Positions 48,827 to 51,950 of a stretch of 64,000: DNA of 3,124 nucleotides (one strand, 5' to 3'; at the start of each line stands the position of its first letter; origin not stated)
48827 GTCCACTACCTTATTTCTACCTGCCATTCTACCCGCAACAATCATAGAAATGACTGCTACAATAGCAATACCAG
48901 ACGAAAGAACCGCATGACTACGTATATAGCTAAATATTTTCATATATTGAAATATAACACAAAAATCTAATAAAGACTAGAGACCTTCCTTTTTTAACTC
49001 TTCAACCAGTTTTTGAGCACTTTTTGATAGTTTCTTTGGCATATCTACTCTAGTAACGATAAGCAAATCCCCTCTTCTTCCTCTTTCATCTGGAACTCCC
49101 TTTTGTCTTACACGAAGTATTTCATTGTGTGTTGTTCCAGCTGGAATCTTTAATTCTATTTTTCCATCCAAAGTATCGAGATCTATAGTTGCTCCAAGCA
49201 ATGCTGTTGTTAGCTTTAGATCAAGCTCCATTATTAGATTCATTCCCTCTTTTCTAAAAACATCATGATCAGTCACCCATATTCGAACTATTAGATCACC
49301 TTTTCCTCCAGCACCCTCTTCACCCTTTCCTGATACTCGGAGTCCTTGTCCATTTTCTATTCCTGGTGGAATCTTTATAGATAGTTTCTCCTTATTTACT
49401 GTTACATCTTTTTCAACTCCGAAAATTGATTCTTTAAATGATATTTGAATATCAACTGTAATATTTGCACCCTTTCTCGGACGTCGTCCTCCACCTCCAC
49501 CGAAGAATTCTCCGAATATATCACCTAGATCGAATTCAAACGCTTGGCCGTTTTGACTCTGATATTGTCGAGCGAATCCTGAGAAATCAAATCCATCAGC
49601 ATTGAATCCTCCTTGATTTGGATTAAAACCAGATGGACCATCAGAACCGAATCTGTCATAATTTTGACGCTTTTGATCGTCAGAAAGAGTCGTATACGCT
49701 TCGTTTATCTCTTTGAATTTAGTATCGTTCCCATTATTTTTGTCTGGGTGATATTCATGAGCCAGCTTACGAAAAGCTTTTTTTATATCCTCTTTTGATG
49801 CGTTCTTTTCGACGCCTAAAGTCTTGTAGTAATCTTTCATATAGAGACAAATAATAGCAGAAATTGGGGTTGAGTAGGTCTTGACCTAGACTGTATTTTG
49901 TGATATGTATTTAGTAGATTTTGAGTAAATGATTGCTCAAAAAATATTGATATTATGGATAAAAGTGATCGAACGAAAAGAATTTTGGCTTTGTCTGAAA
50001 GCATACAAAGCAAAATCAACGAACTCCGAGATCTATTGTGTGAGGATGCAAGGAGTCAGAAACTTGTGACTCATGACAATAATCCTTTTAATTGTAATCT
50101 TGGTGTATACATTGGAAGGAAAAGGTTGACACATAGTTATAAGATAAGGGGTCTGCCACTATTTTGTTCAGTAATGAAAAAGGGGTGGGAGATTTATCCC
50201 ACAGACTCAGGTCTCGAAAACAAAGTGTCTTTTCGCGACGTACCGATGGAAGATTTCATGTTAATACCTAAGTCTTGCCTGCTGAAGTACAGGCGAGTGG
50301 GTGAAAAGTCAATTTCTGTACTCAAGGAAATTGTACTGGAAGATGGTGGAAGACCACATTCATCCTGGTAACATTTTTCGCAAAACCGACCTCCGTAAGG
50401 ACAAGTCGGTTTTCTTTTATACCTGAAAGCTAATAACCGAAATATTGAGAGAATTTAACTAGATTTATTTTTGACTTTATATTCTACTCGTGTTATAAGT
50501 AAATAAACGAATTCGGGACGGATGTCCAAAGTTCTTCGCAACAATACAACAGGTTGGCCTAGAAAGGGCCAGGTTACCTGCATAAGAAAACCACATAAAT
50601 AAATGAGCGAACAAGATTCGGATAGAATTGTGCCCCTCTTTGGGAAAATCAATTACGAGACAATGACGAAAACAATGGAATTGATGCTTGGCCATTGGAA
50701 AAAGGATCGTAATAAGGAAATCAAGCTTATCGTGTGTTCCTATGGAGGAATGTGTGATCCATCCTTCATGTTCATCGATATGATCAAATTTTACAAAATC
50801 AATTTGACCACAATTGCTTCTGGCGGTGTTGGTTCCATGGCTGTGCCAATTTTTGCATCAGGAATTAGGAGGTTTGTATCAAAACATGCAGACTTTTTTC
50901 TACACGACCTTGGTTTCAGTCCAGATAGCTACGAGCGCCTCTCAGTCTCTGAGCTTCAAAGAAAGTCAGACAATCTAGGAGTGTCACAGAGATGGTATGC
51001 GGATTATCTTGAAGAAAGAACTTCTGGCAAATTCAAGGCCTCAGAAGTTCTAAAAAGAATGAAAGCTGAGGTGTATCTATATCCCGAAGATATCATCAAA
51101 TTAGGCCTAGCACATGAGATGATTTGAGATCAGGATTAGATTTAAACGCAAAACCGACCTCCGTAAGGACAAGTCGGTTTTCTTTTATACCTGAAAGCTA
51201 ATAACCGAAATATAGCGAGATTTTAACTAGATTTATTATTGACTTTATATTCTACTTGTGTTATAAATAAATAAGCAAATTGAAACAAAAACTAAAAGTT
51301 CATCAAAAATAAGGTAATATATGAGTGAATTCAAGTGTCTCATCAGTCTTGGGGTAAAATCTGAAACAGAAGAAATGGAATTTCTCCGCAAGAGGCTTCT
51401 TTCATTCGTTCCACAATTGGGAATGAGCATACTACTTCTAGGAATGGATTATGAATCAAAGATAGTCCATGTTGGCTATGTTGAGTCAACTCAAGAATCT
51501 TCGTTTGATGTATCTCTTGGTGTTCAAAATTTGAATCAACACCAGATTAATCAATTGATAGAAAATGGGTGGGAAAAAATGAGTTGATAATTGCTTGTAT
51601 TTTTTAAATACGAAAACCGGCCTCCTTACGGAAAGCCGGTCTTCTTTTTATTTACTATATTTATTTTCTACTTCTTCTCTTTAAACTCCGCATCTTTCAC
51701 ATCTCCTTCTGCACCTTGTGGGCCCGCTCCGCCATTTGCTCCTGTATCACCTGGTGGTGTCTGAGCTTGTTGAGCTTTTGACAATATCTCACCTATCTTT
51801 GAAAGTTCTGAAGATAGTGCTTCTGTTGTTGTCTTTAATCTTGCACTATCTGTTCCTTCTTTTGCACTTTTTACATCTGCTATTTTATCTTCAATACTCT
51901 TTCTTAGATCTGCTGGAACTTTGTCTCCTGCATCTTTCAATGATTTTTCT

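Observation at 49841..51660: GC-shifted three-gene cassette with truncated ClpP-like protease splits the dnaK / J-domain co-chaperone locus; each gene is bracketed by a duplicated terminator+promoter module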

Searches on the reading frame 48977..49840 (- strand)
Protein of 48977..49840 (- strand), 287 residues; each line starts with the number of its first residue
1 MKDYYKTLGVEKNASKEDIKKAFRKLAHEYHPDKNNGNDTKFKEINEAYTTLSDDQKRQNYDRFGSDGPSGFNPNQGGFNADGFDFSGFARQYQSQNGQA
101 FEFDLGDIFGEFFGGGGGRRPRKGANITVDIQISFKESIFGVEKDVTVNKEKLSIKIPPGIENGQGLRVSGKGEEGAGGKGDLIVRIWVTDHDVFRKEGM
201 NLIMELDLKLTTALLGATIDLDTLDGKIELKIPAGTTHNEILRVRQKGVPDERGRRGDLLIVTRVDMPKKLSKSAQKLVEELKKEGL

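Call 5: search_protein_families(library=pfam, proteins=[window:48977-49840:-], max_evalue=1)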
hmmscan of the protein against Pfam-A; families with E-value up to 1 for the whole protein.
window:48977-49840:- (287 aa): 2 families
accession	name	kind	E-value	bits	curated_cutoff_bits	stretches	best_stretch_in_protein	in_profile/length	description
PF01556.23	DnaJ_C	-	1.6e-41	142.3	26.6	1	127-268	1-152/152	DnaJ C terminal domain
PF00226.36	DnaJ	-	1.7e-25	89.3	27.8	1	3-62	1-63/63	DnaJ domain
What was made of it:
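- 48977..49840 (-): Class-II (CbpA-type) J-protein gene: J domain plus DnaJ C-terminal domain, no zinc-finger domain. Pfam PF00226 E=1.7e-25 and PF01556 E=1.6e-41 (call 5).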

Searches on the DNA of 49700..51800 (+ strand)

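Call 46: search_rna_families(source=window, start=49700, end=51800, threshold=evalue, max_evalue=10)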
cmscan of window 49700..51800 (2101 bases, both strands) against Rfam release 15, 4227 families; matches with E-value up to 10: 10.
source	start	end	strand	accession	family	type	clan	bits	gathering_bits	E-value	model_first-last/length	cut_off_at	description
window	51578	51651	+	RF02064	STnc370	Gene; sRNA;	-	33.5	54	0.033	1-71/71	no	Enterobacterial sRNA STnc370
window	51597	51647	-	RF02433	SpF36_sRNA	Gene; sRNA;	-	26.1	48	0.63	1-51/51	no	Streptococcus sRNA SpF36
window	51418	51553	+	RF02482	GlsR19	Gene; snRNA; snoRNA; HACA-box;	-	25.3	100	0.0031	1-150/150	no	Small nucleolar RNA GlsR19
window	51578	51646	+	RF02270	nse_sRNA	Gene;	-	24.1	75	0.25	1-73/73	no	Neisseria sigma-E sRNA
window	51422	51457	-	RF02115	FAM13A-AS1_2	Gene; lncRNA;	-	20.9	38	0.18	1-110/110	no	FAM13A antisense RNA 1 conserved region 2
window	50202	50276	+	RF04027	mir-1422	Gene; miRNA;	-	20.1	60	2.6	1-84/84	no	mir-1422 microRNA precursor family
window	51283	51348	-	RF02300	TtnuCD24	Gene; snRNA; snoRNA; CD-box;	-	19.1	75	4.4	1-58/58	no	Tetrahymena snoRNA TtnuCD24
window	50853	50910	-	RF01220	snoR104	Gene; snRNA; snoRNA; HACA-box;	-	18.8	40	4.4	1-118/118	no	Small nucleolar RNA snoR104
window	50882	50919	-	RF00180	REN-SRE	Cis-reg;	-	17.3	41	0.43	1-37/37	no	Renin stability regulatory element (REN-SRE)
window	50150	50192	+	RF03640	mir-3747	Gene; miRNA;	-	16.4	63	8.7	1-67/67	no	mir-3747 microRNA precursor family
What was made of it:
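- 50521..50600 (+): Conserved structured leader of the ClpP-like mRNA. The core hairpin at 50550-50580 is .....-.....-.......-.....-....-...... There is no Rfam match (call 46).
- On Rfam RNA families (for the leader and the hairpins): Only sub-threshold chance-level hits fell on the T3 terminator (call 46).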

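Call 70: build_rna_model(alignment_id=A5, structure=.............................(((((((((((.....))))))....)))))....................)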
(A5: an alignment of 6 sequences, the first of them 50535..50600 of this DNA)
Model R1 built from alignment A5 (6 sequences, 80 columns); structure: as given.
model positions 75; base pairs 11; branch points 0; effective number of sequences 2.42; information 0.753 bits per position. Calibrated on 0.2 Mb of random sequence (short: E-values are rough).
structure used (alignment columns):
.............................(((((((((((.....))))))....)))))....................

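Call 71: search_with_rna_model(model_id=R1, sources=[window, L009, L012, L013, L015, L018, L019, L020, L024, L025, L027, L028, L021, L022, L023], max_evalue=5)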
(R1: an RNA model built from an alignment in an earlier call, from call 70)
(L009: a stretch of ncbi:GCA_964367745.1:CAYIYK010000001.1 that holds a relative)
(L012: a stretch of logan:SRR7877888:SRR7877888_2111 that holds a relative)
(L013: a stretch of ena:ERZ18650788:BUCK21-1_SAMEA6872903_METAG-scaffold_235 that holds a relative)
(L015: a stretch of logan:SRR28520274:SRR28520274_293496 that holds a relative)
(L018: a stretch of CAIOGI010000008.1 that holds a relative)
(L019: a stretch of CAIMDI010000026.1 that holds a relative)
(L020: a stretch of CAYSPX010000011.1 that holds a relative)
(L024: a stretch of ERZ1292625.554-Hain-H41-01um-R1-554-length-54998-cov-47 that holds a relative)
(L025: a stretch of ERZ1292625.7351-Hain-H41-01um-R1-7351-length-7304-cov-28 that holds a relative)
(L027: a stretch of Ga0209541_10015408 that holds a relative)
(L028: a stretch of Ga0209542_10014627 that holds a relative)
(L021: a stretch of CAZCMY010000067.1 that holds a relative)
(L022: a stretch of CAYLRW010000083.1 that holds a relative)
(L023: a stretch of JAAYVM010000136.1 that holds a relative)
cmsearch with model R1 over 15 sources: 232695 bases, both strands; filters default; matches with E-value up to 5: 13.
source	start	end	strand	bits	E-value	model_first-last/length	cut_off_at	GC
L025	1039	1113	+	93.6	2.9e-18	1-75/75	no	0.45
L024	10826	10900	+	92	7.1e-18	1-75/75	no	0.47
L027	6492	6566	-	86.5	1.3e-16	1-75/75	no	0.41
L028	10437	10511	-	86.5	1.3e-16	1-75/75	no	0.41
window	50521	50600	+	73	1.6e-13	1-75/75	no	0.43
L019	5921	5996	+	73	1.6e-13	1-75/75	no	0.39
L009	9921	9998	+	72.6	2e-13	1-75/75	no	0.41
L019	248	301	-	18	0.71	1-75/75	no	0.24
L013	14063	14110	-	17.8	0.79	1-75/75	no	0.27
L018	10030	10077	-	17.8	0.79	1-75/75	no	0.27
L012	13475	13520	+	17.8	0.79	1-75/75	no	0.3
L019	2606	2677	-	16.1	2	1-75/75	no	0.33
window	24539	24596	-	15.6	2.5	1-75/75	no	0.22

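Call 83: search_with_rna_model(model_id=R1, sources=[L029, L030, L031, L016, L010], max_evalue=1, show_alignments=3)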
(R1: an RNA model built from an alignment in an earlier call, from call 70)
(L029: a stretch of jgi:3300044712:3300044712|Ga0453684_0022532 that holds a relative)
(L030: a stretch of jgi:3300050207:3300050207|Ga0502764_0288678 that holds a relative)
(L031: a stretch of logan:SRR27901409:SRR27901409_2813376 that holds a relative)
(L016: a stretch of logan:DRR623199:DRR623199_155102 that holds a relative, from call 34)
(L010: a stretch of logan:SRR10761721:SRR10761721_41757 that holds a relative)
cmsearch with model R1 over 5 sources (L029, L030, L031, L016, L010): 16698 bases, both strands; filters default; matches with E-value up to 1: 3.
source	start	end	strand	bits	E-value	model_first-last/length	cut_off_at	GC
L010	1466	1543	+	72.6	1.5e-14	1-75/75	no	0.41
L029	3836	3904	-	14.8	0.27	1-75/75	no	0.29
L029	1589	1635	-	13.3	0.61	1-75/75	no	0.3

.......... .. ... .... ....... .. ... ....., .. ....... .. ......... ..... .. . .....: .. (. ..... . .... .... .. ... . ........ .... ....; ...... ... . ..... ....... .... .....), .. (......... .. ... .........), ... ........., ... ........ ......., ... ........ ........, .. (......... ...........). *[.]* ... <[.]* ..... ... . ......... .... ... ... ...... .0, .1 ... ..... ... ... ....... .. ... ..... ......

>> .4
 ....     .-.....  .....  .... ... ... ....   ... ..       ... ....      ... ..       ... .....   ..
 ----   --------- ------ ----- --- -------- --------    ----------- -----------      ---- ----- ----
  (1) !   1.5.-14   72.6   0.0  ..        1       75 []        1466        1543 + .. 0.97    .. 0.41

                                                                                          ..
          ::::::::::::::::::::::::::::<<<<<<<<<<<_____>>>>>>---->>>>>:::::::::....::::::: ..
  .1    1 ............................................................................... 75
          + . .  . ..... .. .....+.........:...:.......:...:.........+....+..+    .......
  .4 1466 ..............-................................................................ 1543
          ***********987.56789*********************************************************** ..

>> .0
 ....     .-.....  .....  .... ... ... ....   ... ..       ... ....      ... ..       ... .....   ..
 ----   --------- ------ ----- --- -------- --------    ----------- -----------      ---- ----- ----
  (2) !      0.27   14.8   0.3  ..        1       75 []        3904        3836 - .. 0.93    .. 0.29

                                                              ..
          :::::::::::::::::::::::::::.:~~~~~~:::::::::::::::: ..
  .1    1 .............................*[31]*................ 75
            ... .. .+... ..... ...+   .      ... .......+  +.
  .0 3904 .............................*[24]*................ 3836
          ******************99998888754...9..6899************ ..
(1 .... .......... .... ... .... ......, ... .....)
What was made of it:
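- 50521..50600 (+): Covariance-model hits score 73-94 bits in the window, L009/L010, L019, L024, L025 and L027/L028, with no other credible copy in 233 kb (calls 70, 71, 83).
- Tried and rejected: A covariance-model search found no second copy of the leader in the window or in other loci (calls 71, 83).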

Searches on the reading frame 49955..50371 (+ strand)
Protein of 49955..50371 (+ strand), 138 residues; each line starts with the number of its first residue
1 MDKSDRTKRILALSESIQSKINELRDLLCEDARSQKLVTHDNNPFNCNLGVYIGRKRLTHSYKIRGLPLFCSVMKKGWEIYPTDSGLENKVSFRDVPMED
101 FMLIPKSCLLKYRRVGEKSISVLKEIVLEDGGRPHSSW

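Call 5: search_protein_families(library=pfam, proteins=[window:49955-50371:+], max_evalue=1)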
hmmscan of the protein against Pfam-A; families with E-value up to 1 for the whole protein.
window:49955-50371:+ (138 aa): 0 families

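Call 11: search_protein_families(library=phrogs, proteins=[window:49955-50371:+], max_evalue=1)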
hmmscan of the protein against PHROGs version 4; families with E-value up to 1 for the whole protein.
window:49955-50371:+ (138 aa): 0 families

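Call 12: search_protein_families(library=ncbifam, proteins=[window:49955-50371:+], max_evalue=1)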
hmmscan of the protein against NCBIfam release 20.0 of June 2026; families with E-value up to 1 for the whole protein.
window:49955-50371:+ (138 aa): 0 families

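Call 13: search_protein_families(library=padloc, proteins=[window:49955-50371:+], max_evalue=1)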
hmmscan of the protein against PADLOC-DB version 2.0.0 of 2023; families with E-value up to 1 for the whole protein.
window:49955-50371:+ (138 aa): 0 families

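Call 29: find_homologous_proteins(query=window:49955-50368:+)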
Query window:49955-50368:+ (138 aa): 2 proteins with E <= 0.001 among 5 candidates.
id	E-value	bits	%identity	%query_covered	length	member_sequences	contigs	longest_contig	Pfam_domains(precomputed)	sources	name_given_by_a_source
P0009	5.2e-87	307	99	100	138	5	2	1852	-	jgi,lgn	jgi:hypothetical protein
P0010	1.6e-76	273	90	100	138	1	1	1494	-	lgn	-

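Call 34: find_encoding_contigs(protein=P0010, flank=10000, max_places=3)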
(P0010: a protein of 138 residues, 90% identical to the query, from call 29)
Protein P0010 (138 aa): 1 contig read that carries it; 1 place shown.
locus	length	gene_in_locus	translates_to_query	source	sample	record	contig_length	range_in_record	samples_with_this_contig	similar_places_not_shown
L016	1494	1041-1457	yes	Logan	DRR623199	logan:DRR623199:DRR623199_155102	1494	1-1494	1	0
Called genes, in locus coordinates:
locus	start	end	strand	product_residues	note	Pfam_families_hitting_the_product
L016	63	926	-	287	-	PF00226:DnaJ, PF01556:DnaJ_C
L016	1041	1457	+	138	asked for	-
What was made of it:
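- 49955..50371 (+): orf138, a lineage-restricted orphan ORF. Only two homologue clusters were found, at 99% and 90% identity (call 29); the 90% copy (L016) is also next to dnaJ (call 34).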

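Call 73: search_solved_structures(query=window:49955-50368:+, max_evalue=10)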
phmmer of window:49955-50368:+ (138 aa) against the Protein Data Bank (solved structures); distinct sequences matched with E-value up to 10: 4.
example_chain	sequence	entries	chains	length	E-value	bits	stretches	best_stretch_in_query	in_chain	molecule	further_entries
2j3t_D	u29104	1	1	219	0.98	12.4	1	35-84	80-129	TRAFFICKING PROTEIN PARTICLE COMPLEX SUBUNIT 4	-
2zmv_A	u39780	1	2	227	1.1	12.3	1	35-84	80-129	Trafficking protein particle complex subunit 4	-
9e5c_6u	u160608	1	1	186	1.3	12.1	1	5-63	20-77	Centrin, putative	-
2qud_A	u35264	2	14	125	1.7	11.7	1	38-109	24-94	Coat protein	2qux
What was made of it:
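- On RNA polymerase alpha C-terminal domain (PF03118), proposed for orf138: No PDB sequence hit below E=0.98 (call 73).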
